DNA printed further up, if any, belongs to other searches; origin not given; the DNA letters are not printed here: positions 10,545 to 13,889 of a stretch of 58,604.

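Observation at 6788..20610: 13-bp palindrome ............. seen only in promoter regions of the envelope/glycosylation island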

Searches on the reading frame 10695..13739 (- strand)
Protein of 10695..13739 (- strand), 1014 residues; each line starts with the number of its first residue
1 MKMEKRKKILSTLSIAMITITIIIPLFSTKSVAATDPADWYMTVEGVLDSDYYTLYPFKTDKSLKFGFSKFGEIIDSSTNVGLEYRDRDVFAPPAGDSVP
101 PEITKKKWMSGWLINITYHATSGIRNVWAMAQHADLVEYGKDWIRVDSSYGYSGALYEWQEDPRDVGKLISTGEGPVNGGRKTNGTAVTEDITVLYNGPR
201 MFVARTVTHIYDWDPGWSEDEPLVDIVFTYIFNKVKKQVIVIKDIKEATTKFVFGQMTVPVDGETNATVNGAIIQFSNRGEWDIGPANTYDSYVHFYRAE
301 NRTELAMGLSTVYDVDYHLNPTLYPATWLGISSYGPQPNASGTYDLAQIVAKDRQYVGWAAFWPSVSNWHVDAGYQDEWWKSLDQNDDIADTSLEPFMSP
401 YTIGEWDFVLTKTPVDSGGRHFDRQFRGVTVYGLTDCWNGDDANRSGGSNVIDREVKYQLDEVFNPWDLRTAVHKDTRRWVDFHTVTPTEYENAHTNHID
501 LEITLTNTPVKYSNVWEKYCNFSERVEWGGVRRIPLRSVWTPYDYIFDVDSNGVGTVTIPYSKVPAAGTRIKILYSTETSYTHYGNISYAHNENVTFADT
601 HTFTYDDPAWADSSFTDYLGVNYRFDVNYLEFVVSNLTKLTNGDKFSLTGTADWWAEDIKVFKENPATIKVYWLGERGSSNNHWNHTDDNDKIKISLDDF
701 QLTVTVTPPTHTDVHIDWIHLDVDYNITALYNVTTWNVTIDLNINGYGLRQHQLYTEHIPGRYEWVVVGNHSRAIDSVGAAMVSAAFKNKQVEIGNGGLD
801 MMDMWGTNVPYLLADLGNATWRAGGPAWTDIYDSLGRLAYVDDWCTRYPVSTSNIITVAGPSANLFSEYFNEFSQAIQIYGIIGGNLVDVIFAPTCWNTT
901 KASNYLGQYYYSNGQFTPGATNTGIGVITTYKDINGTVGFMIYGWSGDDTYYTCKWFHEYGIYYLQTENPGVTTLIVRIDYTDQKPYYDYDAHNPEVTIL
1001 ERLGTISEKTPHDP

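Call 9: search_protein_families(library=pfam, proteins=[window:10695-13739:-], max_evalue=0.001)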
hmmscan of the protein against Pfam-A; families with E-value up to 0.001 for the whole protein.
window:10695-13739:- (1014 aa): 0 families

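Call 14: find_encoding_contigs(protein=window:10695-13739:-, flank=10000, max_places=10)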
Protein window:10695-13739:- (1014 aa): no gene with exactly this product is on record in the collection.

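Call 15: find_homologous_proteins(query=window:10695-13739:-, max_evalue=0.00001)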
Query window:10695-13739:- (1014 aa): 539 proteins with E <= 0.00001 among 5417 candidates; the best 120 are listed.
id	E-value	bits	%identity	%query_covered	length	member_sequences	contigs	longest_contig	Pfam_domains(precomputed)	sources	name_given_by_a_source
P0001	0.0e+0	2377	99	100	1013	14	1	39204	-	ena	-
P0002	0.0e+0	1646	73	100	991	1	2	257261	-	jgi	jgi:hypothetical protein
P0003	0.0e+0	1596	70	100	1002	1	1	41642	-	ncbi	ncbi:MAG: hypothetical protein QXV21_02405 [Candidatus Bathyarchaeia archaeon]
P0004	0.0e+0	1585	70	100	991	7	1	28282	-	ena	-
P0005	0.0e+0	1500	65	100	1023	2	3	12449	-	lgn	-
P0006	0.0e+0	1470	67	100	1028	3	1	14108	-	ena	-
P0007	0.0e+0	1463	67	100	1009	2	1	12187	-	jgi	-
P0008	0.0e+0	1446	64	100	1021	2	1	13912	-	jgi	jgi:hypothetical protein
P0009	0.0e+0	1444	64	100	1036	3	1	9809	-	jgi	jgi:hypothetical protein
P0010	0.0e+0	1442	63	100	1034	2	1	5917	-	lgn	-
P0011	0.0e+0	1424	63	100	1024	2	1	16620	-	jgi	-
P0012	0.0e+0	1421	63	100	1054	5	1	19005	-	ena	-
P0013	0.0e+0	1420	64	100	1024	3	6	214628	-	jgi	jgi:hypothetical protein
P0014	0.0e+0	1413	62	100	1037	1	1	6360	-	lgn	-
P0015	0.0e+0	1401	62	100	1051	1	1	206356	-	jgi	jgi:hypothetical protein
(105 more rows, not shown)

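Call 18: find_related_loci(query=A1, collection=metagenome_contigs, flank=10000)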
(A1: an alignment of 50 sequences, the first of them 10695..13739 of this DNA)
Query A1 (1014 aa) in metagenome_contigs; peptide patterns used: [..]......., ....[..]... (x = any residue, [..] = any of these).
366 stretches matched a pattern; 247 encode a relative of the query (tblastn E <= 1e-3); the best 80 are kept; 76 distinct loci.
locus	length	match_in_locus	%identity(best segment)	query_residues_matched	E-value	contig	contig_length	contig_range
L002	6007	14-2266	95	265-1014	0e+0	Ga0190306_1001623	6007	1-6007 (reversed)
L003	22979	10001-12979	72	1-1014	0e+0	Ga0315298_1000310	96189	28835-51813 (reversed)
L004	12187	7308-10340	67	1-1014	0e+0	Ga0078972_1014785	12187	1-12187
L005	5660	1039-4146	63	1-1014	0e+0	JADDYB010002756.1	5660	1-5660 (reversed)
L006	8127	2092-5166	63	1-1014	0e+0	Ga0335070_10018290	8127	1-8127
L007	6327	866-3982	61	1-1014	0e+0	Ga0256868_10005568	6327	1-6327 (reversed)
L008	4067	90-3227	60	1-1014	0e+0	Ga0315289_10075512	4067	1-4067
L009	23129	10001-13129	60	1-1014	0e+0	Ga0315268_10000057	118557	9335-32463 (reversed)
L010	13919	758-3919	58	1-1014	0e+0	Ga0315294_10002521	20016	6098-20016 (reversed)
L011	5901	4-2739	64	125-1014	0e+0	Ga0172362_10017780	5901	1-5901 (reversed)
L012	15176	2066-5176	58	1-1014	0e+0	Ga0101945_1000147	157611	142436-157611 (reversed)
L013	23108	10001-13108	58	1-1014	0e+0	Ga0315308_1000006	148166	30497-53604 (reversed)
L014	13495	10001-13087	57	1-1014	0e+0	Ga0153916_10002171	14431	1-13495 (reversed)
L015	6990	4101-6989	59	1-940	0e+0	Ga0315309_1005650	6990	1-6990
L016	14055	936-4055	55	1-1014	0e+0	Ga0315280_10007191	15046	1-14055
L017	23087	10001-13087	55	1-1014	0e+0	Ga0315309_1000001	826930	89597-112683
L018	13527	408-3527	56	1-1014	0e+0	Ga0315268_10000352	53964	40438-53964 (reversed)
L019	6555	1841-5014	53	1-1014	0e+0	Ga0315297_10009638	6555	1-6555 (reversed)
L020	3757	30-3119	54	1-1014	0e+0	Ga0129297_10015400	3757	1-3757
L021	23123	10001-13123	55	1-1014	0e+0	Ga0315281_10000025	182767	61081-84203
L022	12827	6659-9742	54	1-1014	0e+0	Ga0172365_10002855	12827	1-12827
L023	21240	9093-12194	55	1-1014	0e+0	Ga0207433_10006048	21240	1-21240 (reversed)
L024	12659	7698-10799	55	1-1014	0e+0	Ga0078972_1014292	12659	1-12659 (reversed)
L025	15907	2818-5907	53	2-1014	0e+0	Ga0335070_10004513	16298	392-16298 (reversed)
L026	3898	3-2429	62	218-1014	0e+0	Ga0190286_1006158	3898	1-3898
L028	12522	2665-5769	52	1-1014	0e+0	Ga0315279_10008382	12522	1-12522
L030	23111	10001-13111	52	1-1014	0e+0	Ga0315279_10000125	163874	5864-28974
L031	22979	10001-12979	70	1-1014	0e+0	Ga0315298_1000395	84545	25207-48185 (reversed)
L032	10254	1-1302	100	581-1014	0e+0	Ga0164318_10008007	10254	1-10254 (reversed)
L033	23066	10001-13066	54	1-1014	0e+0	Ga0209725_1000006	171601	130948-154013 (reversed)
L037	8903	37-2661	51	154-1014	0e+0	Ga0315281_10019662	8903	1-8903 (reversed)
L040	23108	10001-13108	57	1-1014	0e+0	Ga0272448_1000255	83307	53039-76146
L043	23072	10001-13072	58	1-1014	0e+0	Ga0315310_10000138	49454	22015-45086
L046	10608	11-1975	54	379-1014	0e+0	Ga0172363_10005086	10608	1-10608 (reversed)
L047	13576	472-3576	39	2-1014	0e+0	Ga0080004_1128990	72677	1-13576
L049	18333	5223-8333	38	1-1014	0e+0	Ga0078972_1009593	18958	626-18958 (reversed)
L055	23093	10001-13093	56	1-1014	0e+0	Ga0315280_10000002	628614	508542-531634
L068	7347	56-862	87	754-1014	4e-148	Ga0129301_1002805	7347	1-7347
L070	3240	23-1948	42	325-1014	4e-138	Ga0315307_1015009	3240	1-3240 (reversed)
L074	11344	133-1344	57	612-1014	7e-129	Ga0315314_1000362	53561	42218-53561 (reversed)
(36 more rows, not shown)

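Call 34: search_protein_families(library=ncbifam, proteins=[window:10695-13739:-], max_evalue=0.01)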
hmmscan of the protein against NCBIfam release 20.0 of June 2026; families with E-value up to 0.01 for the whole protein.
window:10695-13739:- (1014 aa): 1 family
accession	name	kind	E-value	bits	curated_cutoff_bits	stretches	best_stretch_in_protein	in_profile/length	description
NF038126.1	PEP_CTERM_FxDxF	subfamily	0.0007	19.9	50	1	581-671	31-121/165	FxDxF family PEP-CTERM protein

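Call 47: predict_structure(alignment_id=A1)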
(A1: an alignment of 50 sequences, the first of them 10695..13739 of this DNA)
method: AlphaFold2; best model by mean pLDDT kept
length: 1014 residues; sequences in the alignment: 50
mean_pLDDT: 57.8   pTM: 0.51
mean pLDDT of the five models: 57.8, 55.0, 54.5, 54.3, 47.1
residues with pLDDT >= 90: 33; 70-90: 321; 50-70: 282; < 50: 378
segments of 3 or more residues with pLDDT < 50: 1-4, 25-110, 134-183, 198-200, 280-291, 301-306, 371-401, 440-449, 676-682, 763-766, 768-782, 788-908, 933-936, 984-991, 1009-1014
pLDDT, mean of each block of 10 residues (from residue 1): 52 66 44 24 26 25 27 28 26 28 32 74 69 45 41 44 36 36 58 54 68 65 78 64 78 78 81 75 42 59 51 59 72 57 70 63 72 33 35 35 73 78 80 62 46 68 69 64 88 91 87 66 71 77 84 88 90 80 73 56 53 76 79 65 73 76 78 53 54 66 83 79 77 72 67 75 48 38 46 30 26 29 33 34 29 41 32 37 27 36 46 51 69 54 61 70 70 74 49 67 58 39
secondary structure, 60 per line:
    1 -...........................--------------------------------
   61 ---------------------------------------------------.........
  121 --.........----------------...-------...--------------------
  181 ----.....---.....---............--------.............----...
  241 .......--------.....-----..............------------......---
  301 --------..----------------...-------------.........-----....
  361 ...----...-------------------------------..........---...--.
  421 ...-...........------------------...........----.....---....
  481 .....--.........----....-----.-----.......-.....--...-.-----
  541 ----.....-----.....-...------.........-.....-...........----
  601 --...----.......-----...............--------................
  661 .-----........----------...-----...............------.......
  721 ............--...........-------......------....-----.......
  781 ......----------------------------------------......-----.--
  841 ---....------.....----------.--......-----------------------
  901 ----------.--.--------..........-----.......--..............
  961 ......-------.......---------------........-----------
elements in order (helices of 4 or more, strands of 3 or more residues): H2-28 E112-120 E123-131 E185-189 E193-197 E201-212 E221-233 E238-247 E256-260 E266-279 E292-297 E343-351 E357-363 E368-370 E402-411 E415-417 E420-423 E425-435 H454-464 H469-473 E477-485 H488-496 E501-504 H516-522 E524-528 E531-533 E545-549 E555-559 E570-578 E580-584 E586-596 E603-605 E610-616 E622-636 E645-661 E667-674 E685-687 E693-707 E714-732 E735-745 E753-758 E765-768 H774-786 H827-831 H844-847 E854-858 H872-877 E923-932 E938-944 H947-966 E974-980 E996-1003

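Call 52: fold_search(model_id=the predicted structure, library=pdb)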
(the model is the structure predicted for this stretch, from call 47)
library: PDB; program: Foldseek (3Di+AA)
matches with E <= 10: 385; with E <= 0.001: 0
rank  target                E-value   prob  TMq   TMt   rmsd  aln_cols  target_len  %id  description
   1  1yga_A                1.2e-03  0.96  0.12  0.28  10.9       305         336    8  CRYSTAL STRUCTURE OF Saccharomyces cerevisiae YN9A PROTEIN, NEW YORK STRUCTURAL GENOMICS CONSORTIUM (released 2005-01-18)
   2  1z45                  5.5e-03  0.93  0.12  0.17  10.8       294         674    8  Crystal structure of the gal10 fusion protein galactose mutarotase/UDP-galactose 4-epimerase from Saccharomyces cerevisi (released 2005-04-05)
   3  9g4c_B                1.1e-02  0.10  0.05  0.13  33.2       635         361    7  25-phosphosteroid lyase + phosphate + desmost-1,4-diene-3-one (released 2026-01-28)
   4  9njy_A                2.8e-02  0.10  0.05  0.11  21.1       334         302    9  Terminal two domains of ClfA002 with bound Fab of AZD7745 (released 2025-07-30)
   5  1n67                  3.3e-02  0.12  0.06  0.12  20.7       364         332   11  Clumping Factor A from Staphylococcus aureus (released 2003-03-04)
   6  2bzd_A                4.0e-02  0.06  0.06  0.09  27.3       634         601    9  Galactose recognition by the carbohydrate-binding module of a bacterial sialidase. (released 2005-08-19)
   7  9g2i_A                4.4e-02  0.05  0.04  0.10  31.5       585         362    6  25-phosphosteroid lyase + phosphate (released 2026-01-21)
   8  9g4c_A                5.2e-02  0.07  0.05  0.13  33.0       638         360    7  25-phosphosteroid lyase + phosphate + desmost-1,4-diene-3-one (released 2026-01-28)
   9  2lkf                  7.8e-02  0.16  0.07  0.20  19.7       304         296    9  LEUKOCIDIN F (HLGB) FROM STAPHYLOCOCCUS AUREUS (released 1999-07-28)
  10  9irq_A                8.2e-02  0.23  0.10  0.13  11.8       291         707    9  Alginate lyase (Microbulbifer sp. ALW1) (released 2025-01-22)
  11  8k7v_B                9.1e-02  0.10  0.09  0.11  15.6       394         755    9  the alpha-galactosidase 5 with inhibitor ABP2 (released 2024-07-31)
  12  9ub7_E                1.0e-01  0.04  0.07  0.10  30.4       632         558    6  Structure of glycosylphosphatidylinositol transamidase,state 1 (released 2026-04-08)
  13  8kb2                  1.4e-01  0.23  0.08  0.24  23.3       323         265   12  Crystal Structure of M- and C-Domains of the shaft pilin LrpA from Ligilactobacillus ruminis - iodide derivative (released 2024-07-10)
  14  1lkf                  1.5e-01  0.13  0.07  0.20  19.9       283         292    7  LEUKOCIDIN F (HLGB) FROM STAPHYLOCOCCUS AUREUS (released 1999-07-28)
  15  9fmt_F                1.5e-01  0.11  0.10  0.13  24.8       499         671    9  Cryo-EM structure of the BcsB hexameric crown from the E. coli cellulose secretion macrocomplex (released 2024-10-16)
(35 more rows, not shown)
